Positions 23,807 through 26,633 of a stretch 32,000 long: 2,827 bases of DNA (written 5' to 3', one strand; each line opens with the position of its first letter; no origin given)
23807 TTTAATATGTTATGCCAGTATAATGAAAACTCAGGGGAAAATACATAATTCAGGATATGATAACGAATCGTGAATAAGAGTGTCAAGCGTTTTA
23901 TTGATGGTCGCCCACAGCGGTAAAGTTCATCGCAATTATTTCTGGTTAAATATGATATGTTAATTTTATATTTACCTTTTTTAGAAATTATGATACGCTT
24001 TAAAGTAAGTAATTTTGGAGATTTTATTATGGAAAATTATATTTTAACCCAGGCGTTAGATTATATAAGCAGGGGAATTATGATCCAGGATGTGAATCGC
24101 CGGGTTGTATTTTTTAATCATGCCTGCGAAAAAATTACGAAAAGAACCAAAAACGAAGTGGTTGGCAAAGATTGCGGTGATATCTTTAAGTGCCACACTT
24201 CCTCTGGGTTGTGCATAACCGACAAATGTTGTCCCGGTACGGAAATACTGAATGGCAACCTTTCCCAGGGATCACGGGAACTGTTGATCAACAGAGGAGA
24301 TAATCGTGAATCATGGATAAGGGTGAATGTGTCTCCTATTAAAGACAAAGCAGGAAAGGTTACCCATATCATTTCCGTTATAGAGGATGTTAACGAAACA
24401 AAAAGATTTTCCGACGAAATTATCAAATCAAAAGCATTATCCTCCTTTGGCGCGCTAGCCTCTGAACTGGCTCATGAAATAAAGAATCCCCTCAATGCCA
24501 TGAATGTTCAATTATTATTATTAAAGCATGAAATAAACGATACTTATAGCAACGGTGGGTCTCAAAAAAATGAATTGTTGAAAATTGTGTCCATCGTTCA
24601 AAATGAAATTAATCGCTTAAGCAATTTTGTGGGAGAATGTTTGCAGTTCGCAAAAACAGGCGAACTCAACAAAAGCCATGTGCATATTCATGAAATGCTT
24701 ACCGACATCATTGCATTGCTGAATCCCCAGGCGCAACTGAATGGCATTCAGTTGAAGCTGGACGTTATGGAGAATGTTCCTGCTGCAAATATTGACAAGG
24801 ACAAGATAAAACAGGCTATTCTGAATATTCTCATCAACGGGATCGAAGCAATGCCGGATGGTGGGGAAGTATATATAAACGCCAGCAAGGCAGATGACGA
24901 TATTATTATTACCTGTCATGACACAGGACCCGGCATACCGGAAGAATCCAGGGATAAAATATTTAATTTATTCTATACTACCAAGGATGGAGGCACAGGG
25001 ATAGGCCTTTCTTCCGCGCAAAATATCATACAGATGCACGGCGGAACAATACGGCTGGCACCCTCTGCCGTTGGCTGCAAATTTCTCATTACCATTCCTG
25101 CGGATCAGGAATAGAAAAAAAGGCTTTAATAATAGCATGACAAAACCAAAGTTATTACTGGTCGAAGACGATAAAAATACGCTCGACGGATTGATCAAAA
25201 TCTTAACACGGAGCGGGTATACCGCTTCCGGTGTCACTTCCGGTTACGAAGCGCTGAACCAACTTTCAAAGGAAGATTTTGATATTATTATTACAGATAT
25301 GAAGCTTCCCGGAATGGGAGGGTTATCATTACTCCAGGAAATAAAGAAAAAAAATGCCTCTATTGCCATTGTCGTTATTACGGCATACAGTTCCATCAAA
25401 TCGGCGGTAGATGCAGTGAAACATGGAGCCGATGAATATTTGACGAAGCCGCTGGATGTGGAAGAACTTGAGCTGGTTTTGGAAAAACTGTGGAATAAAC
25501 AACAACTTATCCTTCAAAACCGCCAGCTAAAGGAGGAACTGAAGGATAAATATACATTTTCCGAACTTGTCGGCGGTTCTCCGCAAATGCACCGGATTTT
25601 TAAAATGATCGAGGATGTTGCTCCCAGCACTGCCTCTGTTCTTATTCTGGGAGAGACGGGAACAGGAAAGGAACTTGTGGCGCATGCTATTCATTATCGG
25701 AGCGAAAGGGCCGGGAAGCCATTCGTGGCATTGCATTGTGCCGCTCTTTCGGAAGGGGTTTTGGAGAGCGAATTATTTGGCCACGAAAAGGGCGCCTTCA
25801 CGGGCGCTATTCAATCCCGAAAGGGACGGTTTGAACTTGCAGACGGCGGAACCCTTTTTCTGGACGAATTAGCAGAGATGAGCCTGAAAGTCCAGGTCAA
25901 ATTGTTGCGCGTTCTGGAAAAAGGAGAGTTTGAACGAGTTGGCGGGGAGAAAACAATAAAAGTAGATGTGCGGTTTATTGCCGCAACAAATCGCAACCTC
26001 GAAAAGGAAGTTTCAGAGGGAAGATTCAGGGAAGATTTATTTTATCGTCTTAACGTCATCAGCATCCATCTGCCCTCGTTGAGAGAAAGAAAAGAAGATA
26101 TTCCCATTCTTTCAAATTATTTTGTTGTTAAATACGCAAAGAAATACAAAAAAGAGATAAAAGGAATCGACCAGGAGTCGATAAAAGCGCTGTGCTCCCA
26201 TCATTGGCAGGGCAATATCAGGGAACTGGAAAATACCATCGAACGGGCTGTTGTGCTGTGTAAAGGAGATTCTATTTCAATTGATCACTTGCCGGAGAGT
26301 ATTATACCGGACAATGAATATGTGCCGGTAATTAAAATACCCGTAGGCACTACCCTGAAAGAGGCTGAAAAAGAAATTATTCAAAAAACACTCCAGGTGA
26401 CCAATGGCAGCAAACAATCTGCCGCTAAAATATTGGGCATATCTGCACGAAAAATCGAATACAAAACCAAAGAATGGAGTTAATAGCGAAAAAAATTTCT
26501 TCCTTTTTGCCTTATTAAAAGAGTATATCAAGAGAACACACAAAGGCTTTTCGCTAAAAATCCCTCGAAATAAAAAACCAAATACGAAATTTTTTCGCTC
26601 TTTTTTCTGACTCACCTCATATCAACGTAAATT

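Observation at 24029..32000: Two-component/sigma-54-controlled cluster of atypical amino/imino-acid enzymes (best candidate for an undescribed system)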

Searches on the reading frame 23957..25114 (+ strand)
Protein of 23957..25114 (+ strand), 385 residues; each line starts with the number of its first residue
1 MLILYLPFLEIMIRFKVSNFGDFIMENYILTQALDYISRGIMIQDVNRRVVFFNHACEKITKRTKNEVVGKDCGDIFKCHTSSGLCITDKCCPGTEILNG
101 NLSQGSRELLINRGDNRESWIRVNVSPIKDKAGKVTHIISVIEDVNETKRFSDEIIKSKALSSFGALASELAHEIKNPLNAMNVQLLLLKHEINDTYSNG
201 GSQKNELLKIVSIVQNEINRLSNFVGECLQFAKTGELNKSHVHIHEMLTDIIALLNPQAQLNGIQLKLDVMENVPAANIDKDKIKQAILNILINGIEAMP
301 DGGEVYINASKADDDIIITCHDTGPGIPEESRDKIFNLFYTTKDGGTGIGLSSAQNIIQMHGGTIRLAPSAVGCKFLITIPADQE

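Call 5: search_protein_families(library=pfam, proteins=[window:23957-25114:+], max_evalue=0.01)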
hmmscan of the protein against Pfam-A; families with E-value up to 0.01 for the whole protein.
window:23957-25114:+ (385 aa): 8 families
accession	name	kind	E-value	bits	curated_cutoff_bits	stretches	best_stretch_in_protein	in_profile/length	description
PF02518.31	HATPase_c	-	7e-23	81.6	26.4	1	280-383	2-110/111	Histidine kinase-, DNA gyrase B-, and HSP90-like ATPase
PF13426.13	PAS_9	-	2.8e-14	53.7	27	1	40-147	3-103/103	PAS domain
PF00512.31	HisKA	-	3.4e-07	30.6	26.9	1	167-234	5-63/66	His Kinase A (phospho-acceptor) domain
PF00989.32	PAS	-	4.3e-07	30.4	22.6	1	37-145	10-113/113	PAS fold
PF10090.15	HPTransfase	-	0.0002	21.5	22.9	1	273-324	22-72/123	Histidine phosphotransferase C-terminal domain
PF08448.16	PAS_4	-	0.00035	21.2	23.1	1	38-150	5-110/110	PAS fold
PF14501.12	HATPase_c_5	-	0.0026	18.1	22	1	284-367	6-88/102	GHKL domain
PF12860.13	PAS_7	-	0.0083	16.7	27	0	34-135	1-101/115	PAS fold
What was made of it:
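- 24029..25114 (+): Soluble PAS histidine kinase with four conserved Cys in the PAS domain (C-x5-C-x6-C-x5-C); likely a metal, Fe-S or redox sensor. Pfam PAS_9, HisKA and HATPase_c (call 5).
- Checked: Kinase, 24029-25114: PAS_9 + HisKA + HATPase_c, no membrane segment (call 5).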

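Call 6: search_protein_families(library=ncbifam, proteins=[window:23957-25114:+], max_evalue=0.01)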
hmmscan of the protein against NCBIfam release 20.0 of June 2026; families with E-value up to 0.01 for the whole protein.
window:23957-25114:+ (385 aa): 86 families (the best 25 are shown)
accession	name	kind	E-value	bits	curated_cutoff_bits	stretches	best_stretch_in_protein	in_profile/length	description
NF008468.0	PRK11360.1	equivalog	6.5e-64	216.3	646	1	34-384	274-610/616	two-component system sensor histidine kinase AtoS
NF007688.0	PRK10364.1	equivalog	1.2e-44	152.9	479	1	149-383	225-452/460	two-component system sensor histidine kinase ZraS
NF033092.0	HK_WalK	equivalog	5.3e-41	140.9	725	1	29-381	259-593/594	cell wall metabolism sensor histidine kinase WalK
NF046044.1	PnpS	equivalog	5.2e-40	137.7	400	1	30-381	57-390/390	two-component system histidine kinase PnpS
NF053867.1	SprKinKinDBac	equivalog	1.3e-37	129.4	775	1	160-384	282-499/500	sporulation kinase KinD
NF052574.1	HisKinEspCMyxo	equivalog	2e-36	125.5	1200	1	29-382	285-637/785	serine histidine kinase EspC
NF047497.1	HK_LIC_12097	equivalog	5.4e-34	117.5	500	1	33-382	16-366/367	LIC_12097 family sensor histidine kinase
NF047874.1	MASE3_PAS_HK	subfamily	1.7e-31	109.7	560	1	30-383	267-626/655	MASE3 domain-containing sensor histidine kinase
NF052573.1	HisKinEspAMyxo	equivalog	6.6e-31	107.1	1400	1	35-378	261-607/755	serine histidine kinase EspA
NF006800.0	PRK09303.1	equivalog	2.7e-30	105.6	342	1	167-382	154-377/383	histidine kinase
NF008302.0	PRK11091.1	equivalog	4.5e-30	104.5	838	1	47-383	174-506/779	aerobic respiration two-component sensor histidine kinase ArcB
NF041777.1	sens_FixL_Rhizob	equivalog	3.3e-29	101.9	850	1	153-383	251-482/485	sensor protein FixL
NF008293.1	PRK11073.1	equivalog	1.2e-28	100.4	240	1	31-381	10-346/349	nitrogen regulation protein NR(II)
NF046020.1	HisKinCckABruc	equivalog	3.4e-28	98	1000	1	115-381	429-706/868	cell cycle histidine kinase CckA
NF010076.0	PRK13557.1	subfamily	3.6e-28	98.3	631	1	48-384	53-396/540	histidine kinase famiy protein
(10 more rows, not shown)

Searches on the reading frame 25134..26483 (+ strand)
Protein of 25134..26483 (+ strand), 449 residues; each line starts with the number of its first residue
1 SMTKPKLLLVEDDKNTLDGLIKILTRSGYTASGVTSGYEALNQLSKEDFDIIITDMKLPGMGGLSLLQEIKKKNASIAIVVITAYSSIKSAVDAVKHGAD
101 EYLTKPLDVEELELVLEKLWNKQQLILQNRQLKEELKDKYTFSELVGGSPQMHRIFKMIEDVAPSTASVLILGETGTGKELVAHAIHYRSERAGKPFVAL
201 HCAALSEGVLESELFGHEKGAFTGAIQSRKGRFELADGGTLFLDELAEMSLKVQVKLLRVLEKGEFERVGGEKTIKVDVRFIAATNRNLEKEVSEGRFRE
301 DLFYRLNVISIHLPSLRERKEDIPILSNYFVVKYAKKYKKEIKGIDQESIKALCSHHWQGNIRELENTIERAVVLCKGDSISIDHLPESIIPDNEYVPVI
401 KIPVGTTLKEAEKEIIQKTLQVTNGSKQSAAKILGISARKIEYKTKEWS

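Call 5: search_protein_families(library=pfam, proteins=[window:25134-26483:+], max_evalue=0.01)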
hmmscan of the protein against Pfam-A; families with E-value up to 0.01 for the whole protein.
window:25134-26483:+ (449 aa): 11 families
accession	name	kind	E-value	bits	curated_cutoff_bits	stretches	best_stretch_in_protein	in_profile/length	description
PF00158.32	Sigma54_activat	-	9.9e-74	247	20.2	1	145-312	1-168/168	Sigma-54 interaction domain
PF25601.1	AAA_lid_14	-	1.4e-28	99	27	1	317-392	1-76/87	AAA+ ATPase lid domain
PF00072.30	Response_reg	-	8.9e-28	97.1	30.2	1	8-114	2-108/111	Response regulator receiver domain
PF14532.12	Sigma54_activ_2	-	9.9e-23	81.3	25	1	146-316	1-138/138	Sigma-54 interaction domain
PF02954.25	HTH_8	-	3.7e-10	39.8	22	1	407-448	1-42/42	Bacterial regulatory protein, Fis family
PF07728.20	AAA_5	-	1.2e-08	35.5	22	1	169-291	2-126/139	AAA domain (dynein-related subfamily)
PF07724.20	AAA_2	-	3.9e-07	30.7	27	1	166-297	3-135/166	AAA domain (Cdc48 subfamily)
PF01078.27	Mg_chelatase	-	4.9e-06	26.5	20.3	1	224-286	93-157/207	Magnesium chelatase, subunit ChlI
PF00004.35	AAA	-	4.4e-05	24.4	21.2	1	169-302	1-127/131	ATPase family associated with various cellular activities (AAA)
PF00493.29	MCM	-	0.0021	17.6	23.3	1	166-287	57-173/224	MCM P-loop domain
PF13191.12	AAA_16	-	0.0078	17.2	32.6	0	145-205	2-63/167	AAA ATPase domain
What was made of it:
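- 25137..26483 (+): NtrC-family sigma-54 enhancer-binding response regulator. Response_reg, Sigma54_activat (247 bits), AAA_lid_14 and HTH_8 (call 5).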

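Call 6: search_protein_families(library=ncbifam, proteins=[window:25134-26483:+], max_evalue=0.01)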
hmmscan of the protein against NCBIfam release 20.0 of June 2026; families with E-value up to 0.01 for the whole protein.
window:25134-26483:+ (449 aa): 126 families (the best 25 are shown)
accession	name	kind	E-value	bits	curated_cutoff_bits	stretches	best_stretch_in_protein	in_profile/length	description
NF008469.0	PRK11361.1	equivalog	3.6e-141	471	714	1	6-448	6-454/461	acetoacetate metabolism transcriptional regulator AtoC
TIGR01818.1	ntrC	equivalog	1.2e-134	449.7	558.6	1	8-391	2-382/463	nitrogen regulation protein NR(I)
NF007689.0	PRK10365.1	equivalog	9.4e-129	430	760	1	6-440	7-434/441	sigma-54-dependent response regulator transcription factor ZraR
NF008176.1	PRK10923.1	equivalog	1.3e-120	403.1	620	1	2-391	1-386/469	nitrogen regulation protein NR(I)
TIGR02915.1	PEP_resp_reg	equivalog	1.7e-118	396.3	502.6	1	7-438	1-432/445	PEP-CTERM-box response regulator transcription factor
NF041946.1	LuxO_transreg_Vib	equivalog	3.3e-118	395.4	800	1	30-390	22-380/463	quorum-sensing sigma-54 dependent transcriptional regulator LuxO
TIGR01817.1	nifA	equivalog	7e-116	388.1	528.85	1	127-386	180-438/534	nif-specific transcriptional activator NifA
NF050807.1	TransRegFlbDCaul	equivalog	2.5e-112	376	750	1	7-448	3-438/454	sigma-54-dependent transcriptional regulator FlbD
NF041552.1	TF_PrdR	equivalog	3.1e-112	375.8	795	1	108-447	236-575/577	sigma-54 dependent transcriptional regulator PrdR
NF011695.0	PRK15115.1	equivalog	8e-110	367.6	763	1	5-436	7-424/445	two-component system response regulator GlrR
NF051870.1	NAssimRespRegNtrX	equivalog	1.2e-105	354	600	1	7-422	4-424/452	nitrogen assimilation response regulator NtrX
NF003451.0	PRK05022.1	equivalog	2.4e-102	343.3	476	1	127-438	174-498/512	nitric oxide reductase transcriptional regulator NorR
NF038308.1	RNA_repair_RtcR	equivalog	1.8e-101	340.6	650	1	76-391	111-437/530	RNA repair transcriptional activator RtcR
NF011958.0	PRK15429.1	equivalog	1.7e-100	337.6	830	1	122-437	357-673/692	formate hydrogenlyase transcriptional activator FlhA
NF049963.1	RespRegFlgRCampy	domain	2.4e-100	336.4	750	1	7-448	3-427/429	fla regulon two-component system response regulator FlgR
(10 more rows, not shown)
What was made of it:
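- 25137..26483 (+): Scores are below the equivalog cut-offs for NtrC (450 vs 559) and AtoC (471 vs 714) (call 6).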
